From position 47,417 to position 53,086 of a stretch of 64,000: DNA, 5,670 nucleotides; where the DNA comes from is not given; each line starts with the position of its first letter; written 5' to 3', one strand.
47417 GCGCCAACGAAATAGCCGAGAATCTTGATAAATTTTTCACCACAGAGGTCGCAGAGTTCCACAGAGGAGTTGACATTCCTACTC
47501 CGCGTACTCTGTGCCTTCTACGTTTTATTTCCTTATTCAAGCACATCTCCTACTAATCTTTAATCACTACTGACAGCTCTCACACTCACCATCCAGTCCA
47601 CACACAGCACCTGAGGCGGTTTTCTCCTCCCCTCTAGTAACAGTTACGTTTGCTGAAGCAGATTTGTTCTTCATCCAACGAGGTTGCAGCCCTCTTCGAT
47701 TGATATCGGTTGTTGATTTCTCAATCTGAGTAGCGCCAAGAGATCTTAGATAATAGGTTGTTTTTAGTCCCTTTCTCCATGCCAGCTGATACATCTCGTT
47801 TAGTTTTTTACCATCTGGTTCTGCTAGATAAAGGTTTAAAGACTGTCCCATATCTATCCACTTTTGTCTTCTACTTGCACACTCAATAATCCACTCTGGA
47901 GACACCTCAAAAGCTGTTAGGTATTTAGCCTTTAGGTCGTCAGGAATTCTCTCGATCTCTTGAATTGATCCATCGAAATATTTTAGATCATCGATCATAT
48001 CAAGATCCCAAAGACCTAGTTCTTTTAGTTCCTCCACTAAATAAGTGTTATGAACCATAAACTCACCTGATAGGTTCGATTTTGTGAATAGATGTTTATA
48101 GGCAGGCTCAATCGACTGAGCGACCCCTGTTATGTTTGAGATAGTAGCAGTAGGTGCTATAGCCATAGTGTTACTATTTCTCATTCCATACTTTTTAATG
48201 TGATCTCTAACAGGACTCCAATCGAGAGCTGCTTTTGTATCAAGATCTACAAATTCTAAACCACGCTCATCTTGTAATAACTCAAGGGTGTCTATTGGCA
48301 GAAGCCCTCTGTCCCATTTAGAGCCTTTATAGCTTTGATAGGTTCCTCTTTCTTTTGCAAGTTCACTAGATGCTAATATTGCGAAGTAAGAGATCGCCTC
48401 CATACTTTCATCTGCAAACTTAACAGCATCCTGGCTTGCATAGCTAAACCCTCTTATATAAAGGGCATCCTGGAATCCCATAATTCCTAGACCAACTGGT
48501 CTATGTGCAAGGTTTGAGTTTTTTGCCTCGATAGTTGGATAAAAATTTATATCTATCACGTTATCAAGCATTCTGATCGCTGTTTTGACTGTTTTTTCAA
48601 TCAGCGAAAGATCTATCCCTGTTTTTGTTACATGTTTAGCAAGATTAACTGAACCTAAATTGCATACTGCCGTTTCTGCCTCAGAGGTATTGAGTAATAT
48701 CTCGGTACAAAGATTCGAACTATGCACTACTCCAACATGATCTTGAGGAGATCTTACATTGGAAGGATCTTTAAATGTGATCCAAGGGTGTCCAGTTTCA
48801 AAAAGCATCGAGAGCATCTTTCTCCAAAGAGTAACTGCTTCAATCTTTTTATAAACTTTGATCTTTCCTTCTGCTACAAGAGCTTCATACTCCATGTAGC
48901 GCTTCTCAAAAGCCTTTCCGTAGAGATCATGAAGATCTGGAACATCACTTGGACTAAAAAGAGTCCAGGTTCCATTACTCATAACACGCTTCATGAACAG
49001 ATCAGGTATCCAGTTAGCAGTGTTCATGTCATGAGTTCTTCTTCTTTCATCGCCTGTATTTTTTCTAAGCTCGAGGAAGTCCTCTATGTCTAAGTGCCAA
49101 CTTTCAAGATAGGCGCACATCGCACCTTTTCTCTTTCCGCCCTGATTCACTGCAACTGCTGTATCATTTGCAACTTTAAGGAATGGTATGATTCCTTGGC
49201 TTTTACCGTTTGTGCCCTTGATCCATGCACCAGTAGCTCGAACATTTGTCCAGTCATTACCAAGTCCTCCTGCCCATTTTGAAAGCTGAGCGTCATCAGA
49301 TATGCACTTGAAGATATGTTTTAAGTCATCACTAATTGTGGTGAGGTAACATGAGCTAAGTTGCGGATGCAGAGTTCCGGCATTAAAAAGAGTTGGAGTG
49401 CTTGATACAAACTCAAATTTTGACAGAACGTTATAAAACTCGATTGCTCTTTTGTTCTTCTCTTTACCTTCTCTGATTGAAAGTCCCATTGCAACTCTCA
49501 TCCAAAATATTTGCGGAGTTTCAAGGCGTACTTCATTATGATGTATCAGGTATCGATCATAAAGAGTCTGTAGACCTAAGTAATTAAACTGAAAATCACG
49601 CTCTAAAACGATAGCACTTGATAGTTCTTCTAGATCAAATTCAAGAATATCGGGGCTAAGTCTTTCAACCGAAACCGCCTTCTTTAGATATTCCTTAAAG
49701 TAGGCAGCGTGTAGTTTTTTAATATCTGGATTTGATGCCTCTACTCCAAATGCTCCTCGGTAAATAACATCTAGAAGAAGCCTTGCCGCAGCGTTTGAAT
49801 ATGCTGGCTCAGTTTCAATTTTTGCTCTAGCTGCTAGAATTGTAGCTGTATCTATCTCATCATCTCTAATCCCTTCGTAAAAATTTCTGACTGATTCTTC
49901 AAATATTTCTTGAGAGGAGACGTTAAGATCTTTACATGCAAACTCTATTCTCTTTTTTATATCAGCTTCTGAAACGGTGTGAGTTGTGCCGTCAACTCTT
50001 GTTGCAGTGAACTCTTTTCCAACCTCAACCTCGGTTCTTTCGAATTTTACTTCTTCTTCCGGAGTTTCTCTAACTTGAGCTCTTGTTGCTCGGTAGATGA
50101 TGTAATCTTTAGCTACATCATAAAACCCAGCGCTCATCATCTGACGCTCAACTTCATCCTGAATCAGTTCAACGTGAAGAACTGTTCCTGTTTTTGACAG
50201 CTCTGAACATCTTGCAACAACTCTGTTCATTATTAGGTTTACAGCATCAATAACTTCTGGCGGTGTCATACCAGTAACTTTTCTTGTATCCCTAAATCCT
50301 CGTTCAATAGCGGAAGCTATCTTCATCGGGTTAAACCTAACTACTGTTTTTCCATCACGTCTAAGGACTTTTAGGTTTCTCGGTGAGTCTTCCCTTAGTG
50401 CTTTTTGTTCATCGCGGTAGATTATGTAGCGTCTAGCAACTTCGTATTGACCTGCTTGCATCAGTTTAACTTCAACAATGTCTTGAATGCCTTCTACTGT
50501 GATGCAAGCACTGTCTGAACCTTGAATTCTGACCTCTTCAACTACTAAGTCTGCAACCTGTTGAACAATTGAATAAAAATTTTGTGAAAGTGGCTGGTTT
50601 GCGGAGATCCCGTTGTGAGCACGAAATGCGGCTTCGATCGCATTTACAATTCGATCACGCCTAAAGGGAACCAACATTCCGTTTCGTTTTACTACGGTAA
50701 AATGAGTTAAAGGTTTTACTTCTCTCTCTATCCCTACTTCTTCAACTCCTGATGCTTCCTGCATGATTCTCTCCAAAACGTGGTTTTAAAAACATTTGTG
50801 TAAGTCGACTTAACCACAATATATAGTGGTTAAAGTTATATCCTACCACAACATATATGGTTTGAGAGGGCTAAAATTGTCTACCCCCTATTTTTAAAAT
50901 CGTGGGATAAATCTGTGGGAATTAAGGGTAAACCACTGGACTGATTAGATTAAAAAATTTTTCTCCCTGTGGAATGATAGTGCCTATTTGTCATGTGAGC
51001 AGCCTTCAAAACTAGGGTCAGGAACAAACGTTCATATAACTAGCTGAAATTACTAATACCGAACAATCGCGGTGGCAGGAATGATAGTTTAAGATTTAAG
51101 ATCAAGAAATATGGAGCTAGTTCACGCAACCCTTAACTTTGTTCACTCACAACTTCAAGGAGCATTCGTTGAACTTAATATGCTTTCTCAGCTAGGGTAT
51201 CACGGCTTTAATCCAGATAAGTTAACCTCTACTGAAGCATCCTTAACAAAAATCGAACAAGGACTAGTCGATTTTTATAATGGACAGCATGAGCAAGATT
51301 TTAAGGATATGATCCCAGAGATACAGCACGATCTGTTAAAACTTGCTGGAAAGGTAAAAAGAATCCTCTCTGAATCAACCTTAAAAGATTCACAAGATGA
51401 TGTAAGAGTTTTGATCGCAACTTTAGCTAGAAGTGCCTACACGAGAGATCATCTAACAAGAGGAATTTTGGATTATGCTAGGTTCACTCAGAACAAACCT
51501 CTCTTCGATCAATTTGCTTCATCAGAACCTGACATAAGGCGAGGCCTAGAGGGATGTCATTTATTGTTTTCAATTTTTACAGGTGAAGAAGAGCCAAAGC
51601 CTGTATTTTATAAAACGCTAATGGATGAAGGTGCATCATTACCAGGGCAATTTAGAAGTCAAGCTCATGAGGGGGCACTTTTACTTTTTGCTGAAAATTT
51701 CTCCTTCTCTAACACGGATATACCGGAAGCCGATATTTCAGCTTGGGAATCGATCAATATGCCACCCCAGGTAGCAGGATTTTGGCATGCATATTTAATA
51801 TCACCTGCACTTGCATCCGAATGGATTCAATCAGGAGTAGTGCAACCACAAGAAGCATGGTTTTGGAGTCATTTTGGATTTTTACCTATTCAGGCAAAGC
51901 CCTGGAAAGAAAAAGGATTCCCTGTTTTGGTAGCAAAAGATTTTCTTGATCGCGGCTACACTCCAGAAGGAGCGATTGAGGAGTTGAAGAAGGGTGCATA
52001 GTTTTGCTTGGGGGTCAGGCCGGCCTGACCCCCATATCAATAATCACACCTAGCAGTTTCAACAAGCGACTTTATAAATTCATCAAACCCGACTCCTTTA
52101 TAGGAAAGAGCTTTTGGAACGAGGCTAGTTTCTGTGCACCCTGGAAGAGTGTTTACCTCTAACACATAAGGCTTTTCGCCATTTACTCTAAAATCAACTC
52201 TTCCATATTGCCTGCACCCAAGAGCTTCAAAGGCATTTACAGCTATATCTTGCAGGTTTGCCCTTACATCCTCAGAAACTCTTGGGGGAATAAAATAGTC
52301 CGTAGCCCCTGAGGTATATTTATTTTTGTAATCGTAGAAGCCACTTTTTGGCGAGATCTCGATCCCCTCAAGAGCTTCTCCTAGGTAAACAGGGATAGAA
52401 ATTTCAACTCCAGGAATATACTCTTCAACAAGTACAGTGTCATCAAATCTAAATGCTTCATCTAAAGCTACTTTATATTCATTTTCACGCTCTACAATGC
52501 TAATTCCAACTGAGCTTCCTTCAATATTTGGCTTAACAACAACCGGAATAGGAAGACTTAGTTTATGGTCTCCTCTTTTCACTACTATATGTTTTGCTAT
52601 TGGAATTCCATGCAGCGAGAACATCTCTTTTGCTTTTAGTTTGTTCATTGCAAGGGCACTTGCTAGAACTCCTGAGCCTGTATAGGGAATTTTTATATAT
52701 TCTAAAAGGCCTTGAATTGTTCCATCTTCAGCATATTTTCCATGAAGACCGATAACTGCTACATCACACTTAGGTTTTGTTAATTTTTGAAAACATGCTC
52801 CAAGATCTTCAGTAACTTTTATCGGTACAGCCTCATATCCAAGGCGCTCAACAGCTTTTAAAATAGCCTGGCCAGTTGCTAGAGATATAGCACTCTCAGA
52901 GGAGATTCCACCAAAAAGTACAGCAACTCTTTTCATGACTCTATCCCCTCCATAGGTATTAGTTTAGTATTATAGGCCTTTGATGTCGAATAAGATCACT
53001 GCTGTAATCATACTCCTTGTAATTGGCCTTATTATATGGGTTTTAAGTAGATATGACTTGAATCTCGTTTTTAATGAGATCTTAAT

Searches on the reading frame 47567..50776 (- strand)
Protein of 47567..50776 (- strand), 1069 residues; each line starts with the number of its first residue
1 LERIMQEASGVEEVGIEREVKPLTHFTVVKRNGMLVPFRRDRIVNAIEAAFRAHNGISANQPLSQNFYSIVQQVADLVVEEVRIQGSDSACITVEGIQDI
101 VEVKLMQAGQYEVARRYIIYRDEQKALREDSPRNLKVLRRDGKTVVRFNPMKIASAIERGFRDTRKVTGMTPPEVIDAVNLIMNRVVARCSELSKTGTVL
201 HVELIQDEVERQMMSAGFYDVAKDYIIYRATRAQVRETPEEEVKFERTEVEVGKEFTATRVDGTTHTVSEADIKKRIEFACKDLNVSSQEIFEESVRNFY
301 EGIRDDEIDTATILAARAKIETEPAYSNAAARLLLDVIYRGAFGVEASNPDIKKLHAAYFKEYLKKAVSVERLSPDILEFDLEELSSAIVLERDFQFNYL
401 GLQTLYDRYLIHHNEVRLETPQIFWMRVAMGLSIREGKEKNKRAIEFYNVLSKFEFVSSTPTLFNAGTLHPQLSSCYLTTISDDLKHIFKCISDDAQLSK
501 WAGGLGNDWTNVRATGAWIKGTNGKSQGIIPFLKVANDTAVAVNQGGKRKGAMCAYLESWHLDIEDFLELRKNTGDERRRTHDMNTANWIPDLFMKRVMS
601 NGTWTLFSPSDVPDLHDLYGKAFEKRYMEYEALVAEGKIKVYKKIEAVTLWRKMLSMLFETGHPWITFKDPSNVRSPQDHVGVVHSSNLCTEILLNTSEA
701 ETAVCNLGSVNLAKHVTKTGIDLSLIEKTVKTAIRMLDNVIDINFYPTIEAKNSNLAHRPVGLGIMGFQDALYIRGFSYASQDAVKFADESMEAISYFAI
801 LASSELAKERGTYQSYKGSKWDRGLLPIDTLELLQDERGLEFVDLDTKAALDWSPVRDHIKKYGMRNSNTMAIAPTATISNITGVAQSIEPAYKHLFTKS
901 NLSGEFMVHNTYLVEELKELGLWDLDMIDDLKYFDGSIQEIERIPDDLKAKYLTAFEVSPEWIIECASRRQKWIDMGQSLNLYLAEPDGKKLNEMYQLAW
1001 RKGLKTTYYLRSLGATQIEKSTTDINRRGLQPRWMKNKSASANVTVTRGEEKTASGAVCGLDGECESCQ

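Call 19: search_protein_families(library=pfam, proteins=[window:47567-50776:-], max_evalue=0.00001)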
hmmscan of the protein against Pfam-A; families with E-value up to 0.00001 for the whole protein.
window:47567-50776:- (1069 aa): 3 families
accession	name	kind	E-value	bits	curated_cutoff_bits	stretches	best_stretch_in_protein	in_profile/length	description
PF02867.20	Ribonuc_red_lgC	-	9e-192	638.8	23.9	1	474-1010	1-523/523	Ribonucleotide reductase, barrel domain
PF03477.21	ATP-cone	-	6.3e-39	132.8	25.8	2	27-125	2-87/88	ATP cone domain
PF00317.26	Ribonuc_red_lgN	-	7.5e-24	84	28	1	396-469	2-75/77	Ribonucleotide reductase, all-alpha domain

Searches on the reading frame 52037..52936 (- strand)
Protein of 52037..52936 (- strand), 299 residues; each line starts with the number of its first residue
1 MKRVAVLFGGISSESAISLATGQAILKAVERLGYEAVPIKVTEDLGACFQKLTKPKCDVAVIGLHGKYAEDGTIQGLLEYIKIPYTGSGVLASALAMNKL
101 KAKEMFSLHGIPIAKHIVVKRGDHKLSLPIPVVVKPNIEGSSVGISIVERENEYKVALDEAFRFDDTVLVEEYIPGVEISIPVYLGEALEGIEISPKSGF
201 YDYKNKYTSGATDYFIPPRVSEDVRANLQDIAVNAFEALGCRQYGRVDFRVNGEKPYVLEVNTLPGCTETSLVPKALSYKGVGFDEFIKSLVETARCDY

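Call 62: search_protein_families(library=pfam, proteins=[window:52037-52936:-], max_evalue=0.0001)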
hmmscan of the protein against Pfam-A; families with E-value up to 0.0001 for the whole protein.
window:52037-52936:- (299 aa): 4 families
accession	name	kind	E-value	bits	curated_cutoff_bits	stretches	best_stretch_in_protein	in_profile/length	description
PF07478.18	Dala_Dala_lig_C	-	4.8e-49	167.1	24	1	125-293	21-204/204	D-ala D-ala ligase C-terminus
PF01820.27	Dala_Dala_lig_N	-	3e-21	76.6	34.6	2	54-88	87-121/121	D-ala D-ala ligase N-terminus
PF13535.11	ATP-grasp_4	-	6.9e-11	42.4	27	1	129-265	2-152/160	ATP-grasp domain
PF02655.19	ATP-grasp_3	-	2.7e-08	34.5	23.2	1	98-263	3-155/160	ATP-grasp domain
